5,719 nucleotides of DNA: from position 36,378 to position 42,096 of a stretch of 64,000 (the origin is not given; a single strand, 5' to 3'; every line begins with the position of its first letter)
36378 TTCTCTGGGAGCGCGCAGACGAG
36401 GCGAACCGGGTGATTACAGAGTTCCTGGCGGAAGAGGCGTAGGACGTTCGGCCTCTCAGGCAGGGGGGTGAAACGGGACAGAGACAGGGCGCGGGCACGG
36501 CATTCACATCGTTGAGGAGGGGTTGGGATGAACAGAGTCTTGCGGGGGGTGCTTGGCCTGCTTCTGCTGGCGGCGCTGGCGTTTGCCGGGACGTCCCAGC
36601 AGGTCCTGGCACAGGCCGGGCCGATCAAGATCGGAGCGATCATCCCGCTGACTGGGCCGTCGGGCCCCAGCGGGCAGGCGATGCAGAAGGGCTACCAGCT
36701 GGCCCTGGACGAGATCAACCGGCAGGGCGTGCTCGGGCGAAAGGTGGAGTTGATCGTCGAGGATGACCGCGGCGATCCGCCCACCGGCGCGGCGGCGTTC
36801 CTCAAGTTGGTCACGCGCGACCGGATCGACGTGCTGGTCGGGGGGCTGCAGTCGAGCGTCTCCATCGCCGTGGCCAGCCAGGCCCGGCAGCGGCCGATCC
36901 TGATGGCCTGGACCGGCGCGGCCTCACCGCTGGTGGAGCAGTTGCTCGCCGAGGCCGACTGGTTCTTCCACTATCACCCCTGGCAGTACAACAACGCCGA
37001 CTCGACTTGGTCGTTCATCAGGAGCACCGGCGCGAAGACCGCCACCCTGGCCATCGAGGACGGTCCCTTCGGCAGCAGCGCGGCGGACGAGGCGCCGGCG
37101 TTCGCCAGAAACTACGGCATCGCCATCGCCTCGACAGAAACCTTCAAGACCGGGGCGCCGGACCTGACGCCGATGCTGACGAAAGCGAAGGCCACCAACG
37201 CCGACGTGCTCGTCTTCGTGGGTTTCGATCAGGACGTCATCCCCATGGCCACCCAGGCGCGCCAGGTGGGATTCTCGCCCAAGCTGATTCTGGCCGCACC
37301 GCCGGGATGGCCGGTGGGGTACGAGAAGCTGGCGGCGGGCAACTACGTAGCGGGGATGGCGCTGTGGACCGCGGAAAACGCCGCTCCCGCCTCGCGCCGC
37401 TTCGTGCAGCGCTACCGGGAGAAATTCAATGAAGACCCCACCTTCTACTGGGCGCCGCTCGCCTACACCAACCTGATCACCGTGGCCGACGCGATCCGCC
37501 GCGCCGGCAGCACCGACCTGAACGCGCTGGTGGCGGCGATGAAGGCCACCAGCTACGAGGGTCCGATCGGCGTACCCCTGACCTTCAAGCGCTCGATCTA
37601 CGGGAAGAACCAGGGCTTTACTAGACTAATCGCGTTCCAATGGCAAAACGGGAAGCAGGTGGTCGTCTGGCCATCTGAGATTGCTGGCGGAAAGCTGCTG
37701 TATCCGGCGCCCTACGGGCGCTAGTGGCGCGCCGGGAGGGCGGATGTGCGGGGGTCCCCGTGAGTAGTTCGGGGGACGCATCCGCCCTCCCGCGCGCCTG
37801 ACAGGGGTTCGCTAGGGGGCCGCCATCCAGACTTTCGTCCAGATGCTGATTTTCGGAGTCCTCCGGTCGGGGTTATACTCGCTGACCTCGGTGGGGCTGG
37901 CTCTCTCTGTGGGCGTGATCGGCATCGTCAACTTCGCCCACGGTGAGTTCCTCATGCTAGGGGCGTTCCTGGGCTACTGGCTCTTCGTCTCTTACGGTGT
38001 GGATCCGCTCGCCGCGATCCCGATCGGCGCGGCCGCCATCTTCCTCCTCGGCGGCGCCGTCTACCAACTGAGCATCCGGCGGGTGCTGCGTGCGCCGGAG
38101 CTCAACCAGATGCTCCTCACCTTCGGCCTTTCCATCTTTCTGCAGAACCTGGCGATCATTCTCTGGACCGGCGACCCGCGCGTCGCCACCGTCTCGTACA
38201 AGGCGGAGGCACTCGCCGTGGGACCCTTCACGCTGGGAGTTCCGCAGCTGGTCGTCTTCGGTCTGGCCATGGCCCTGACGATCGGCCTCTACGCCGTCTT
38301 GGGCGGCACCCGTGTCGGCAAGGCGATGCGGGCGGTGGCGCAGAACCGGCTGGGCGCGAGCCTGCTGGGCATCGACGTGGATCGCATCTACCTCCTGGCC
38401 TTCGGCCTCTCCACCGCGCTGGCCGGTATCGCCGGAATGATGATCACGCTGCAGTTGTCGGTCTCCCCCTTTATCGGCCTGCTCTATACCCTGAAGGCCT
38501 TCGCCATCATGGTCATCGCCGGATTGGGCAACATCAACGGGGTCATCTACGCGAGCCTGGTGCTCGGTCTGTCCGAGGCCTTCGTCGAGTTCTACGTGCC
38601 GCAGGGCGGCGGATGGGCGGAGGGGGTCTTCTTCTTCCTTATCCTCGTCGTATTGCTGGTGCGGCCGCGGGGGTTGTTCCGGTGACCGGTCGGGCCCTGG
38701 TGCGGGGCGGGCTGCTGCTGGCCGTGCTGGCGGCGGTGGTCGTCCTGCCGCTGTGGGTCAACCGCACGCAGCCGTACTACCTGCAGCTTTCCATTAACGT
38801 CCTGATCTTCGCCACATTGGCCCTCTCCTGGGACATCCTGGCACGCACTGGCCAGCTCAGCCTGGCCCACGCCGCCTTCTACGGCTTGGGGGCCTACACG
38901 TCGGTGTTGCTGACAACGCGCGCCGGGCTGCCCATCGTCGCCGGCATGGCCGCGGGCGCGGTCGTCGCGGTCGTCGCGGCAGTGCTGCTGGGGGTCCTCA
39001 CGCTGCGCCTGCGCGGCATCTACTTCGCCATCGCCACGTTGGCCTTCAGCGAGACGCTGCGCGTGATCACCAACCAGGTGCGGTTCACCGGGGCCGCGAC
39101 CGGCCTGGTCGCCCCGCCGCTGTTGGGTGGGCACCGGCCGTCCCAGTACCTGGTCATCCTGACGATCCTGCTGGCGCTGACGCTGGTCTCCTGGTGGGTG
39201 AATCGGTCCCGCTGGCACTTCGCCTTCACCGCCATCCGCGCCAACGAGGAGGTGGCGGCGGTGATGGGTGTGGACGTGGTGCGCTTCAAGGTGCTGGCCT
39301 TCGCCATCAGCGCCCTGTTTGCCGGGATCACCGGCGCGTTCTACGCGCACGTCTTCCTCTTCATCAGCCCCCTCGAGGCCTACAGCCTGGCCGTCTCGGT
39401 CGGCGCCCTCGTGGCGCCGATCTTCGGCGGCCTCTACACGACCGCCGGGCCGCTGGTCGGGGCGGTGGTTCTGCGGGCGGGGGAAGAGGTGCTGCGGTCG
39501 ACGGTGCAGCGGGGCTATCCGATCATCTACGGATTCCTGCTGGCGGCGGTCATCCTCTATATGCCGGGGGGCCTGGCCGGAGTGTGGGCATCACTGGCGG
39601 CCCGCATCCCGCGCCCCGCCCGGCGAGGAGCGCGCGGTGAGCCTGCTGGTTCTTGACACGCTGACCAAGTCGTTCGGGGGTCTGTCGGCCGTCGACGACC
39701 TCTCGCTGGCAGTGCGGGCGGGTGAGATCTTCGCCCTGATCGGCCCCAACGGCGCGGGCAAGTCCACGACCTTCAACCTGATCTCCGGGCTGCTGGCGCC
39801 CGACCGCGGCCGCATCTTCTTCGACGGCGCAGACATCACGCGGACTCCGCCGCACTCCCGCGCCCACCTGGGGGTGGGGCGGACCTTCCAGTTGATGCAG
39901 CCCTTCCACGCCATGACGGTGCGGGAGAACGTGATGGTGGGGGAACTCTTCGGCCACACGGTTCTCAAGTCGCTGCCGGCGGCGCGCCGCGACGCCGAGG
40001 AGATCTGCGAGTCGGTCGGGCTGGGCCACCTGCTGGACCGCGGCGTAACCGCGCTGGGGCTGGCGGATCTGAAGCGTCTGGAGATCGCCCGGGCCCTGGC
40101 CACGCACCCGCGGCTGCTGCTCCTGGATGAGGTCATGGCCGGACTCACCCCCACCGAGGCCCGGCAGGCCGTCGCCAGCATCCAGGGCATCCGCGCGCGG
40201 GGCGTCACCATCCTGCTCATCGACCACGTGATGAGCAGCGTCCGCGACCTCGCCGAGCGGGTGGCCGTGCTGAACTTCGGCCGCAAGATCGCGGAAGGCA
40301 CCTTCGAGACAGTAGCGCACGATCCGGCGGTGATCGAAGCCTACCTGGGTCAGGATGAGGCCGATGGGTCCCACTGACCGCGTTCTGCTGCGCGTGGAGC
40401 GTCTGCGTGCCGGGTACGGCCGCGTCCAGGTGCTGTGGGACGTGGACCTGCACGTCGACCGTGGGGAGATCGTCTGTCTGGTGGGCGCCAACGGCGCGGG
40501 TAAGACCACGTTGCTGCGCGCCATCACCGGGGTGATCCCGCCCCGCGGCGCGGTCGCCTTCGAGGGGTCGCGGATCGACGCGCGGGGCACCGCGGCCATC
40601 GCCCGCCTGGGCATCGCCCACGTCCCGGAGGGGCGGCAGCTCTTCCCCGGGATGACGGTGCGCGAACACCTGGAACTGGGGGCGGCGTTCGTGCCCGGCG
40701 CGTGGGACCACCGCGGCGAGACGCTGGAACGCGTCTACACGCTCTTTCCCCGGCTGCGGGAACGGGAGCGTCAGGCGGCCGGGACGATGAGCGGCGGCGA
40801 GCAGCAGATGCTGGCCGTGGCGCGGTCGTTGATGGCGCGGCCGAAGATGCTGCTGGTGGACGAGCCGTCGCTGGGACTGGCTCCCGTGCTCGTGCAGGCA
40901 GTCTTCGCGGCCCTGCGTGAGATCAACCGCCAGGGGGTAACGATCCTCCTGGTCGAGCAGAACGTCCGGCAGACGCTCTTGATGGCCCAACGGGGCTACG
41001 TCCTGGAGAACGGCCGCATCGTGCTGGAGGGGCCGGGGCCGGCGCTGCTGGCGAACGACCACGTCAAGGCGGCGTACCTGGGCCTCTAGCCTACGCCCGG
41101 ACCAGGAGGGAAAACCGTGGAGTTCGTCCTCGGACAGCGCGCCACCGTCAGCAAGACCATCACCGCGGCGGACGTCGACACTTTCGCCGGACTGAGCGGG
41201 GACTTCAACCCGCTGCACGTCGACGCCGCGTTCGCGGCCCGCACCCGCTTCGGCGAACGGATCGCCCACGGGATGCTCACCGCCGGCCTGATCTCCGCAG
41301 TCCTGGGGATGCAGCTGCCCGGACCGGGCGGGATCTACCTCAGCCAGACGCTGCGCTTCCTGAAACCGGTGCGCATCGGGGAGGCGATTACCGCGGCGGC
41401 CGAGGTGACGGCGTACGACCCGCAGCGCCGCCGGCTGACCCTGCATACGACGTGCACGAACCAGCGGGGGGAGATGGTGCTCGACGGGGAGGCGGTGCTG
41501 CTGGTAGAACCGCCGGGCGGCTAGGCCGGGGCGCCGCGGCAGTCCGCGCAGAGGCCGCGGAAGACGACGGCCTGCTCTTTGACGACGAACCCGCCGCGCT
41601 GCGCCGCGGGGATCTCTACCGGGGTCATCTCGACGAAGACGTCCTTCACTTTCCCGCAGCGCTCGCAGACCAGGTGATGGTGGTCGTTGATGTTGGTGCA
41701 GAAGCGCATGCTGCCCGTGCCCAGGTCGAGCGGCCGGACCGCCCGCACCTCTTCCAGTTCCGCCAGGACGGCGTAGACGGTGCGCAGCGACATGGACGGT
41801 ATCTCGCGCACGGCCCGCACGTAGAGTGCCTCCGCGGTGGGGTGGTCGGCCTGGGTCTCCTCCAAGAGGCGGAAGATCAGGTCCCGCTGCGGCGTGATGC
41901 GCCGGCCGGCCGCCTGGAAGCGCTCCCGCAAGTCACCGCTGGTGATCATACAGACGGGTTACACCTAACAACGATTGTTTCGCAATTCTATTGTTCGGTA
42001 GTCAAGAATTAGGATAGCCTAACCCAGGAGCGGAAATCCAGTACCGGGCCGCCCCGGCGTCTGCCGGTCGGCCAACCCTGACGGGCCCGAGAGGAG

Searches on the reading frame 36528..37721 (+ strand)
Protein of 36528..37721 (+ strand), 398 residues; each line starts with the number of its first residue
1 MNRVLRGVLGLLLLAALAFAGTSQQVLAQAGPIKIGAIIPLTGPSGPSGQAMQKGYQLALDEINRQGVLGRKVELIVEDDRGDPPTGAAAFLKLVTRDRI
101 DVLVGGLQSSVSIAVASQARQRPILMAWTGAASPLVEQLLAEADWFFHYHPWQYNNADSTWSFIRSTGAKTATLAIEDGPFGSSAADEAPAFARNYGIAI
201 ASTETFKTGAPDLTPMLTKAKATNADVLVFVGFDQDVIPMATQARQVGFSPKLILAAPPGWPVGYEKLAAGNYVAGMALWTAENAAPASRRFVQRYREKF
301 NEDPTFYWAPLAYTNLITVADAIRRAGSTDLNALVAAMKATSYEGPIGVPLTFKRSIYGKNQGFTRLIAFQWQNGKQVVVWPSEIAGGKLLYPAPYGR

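Call 32: search_protein_families(library=pfam, proteins=[window:36528-37721:+], max_evalue=0.00001)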
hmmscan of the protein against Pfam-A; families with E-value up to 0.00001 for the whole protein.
window:36528-37721:+ (398 aa): 3 families
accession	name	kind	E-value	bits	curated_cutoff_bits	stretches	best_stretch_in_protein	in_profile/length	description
PF13458.12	Peripla_BP_6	-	1.9e-65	222.2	31.7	1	32-375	1-342/343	Periplasmic binding protein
PF13433.12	Peripla_BP_5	-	3.5e-17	63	27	1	33-112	1-81/363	Periplasmic binding protein domain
PF01094.35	ANF_receptor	-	6.5e-12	45.6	25.4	1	56-252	6-205/353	Receptor family ligand binding region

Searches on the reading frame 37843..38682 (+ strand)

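Call 53: search_protein_families(library=pfam, proteins=[window:37843-38682:+], max_evalue=0.00001)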
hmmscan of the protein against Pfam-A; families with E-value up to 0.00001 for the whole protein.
window:37843-38682:+ (280 aa): 1 family
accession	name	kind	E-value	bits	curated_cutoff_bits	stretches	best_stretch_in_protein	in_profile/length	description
PF02653.21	BPD_transp_2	-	5.5e-38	131.1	26.8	1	2-271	2-269/269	Branched-chain amino acid transport system / permease component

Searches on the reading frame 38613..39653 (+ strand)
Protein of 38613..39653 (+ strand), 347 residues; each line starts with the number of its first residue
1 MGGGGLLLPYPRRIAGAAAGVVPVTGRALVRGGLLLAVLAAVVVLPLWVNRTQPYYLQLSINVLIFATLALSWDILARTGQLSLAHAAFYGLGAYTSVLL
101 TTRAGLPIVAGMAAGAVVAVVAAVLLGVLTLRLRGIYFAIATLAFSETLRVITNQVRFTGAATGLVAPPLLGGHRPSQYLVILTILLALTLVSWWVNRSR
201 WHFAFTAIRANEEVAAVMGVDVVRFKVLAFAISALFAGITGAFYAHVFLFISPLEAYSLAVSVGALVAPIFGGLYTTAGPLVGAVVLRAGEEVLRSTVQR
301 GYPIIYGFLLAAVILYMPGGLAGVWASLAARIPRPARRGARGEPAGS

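Call 46: search_protein_families(library=pfam, proteins=[window:38613-39653:+], max_evalue=0.00001)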
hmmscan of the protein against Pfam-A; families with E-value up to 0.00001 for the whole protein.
window:38613-39653:+ (347 aa): 1 family
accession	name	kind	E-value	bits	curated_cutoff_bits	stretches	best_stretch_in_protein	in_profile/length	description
PF02653.21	BPD_transp_2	-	2.1e-33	116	26.8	1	57-315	3-266/269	Branched-chain amino acid transport system / permease component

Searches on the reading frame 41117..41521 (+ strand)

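Call 46: search_protein_families(library=pfam, proteins=[window:41117-41521:+], max_evalue=0.00001)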
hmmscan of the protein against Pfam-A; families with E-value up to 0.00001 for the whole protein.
window:41117-41521:+ (135 aa): 2 families
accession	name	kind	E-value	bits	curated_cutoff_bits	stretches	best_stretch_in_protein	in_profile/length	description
PF01575.25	MaoC_dehydratas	-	1.1e-26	93.3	27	1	9-104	12-108/123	MaoC like domain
PF13452.11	FAS1_DH_region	-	3.6e-10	40.5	22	1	9-123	8-131/132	FAS1-like, dehydratase domain region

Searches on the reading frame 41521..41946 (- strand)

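Call 46: search_protein_families(library=pfam, proteins=[window:41521-41946:-], max_evalue=0.00001)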
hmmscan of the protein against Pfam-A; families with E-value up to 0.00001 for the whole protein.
window:41521-41946:- (141 aa): 1 family
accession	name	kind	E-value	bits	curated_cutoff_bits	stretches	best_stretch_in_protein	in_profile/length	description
PF01475.25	FUR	-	2.5e-24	86.2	23.1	1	13-106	2-96/121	Ferric uptake regulator family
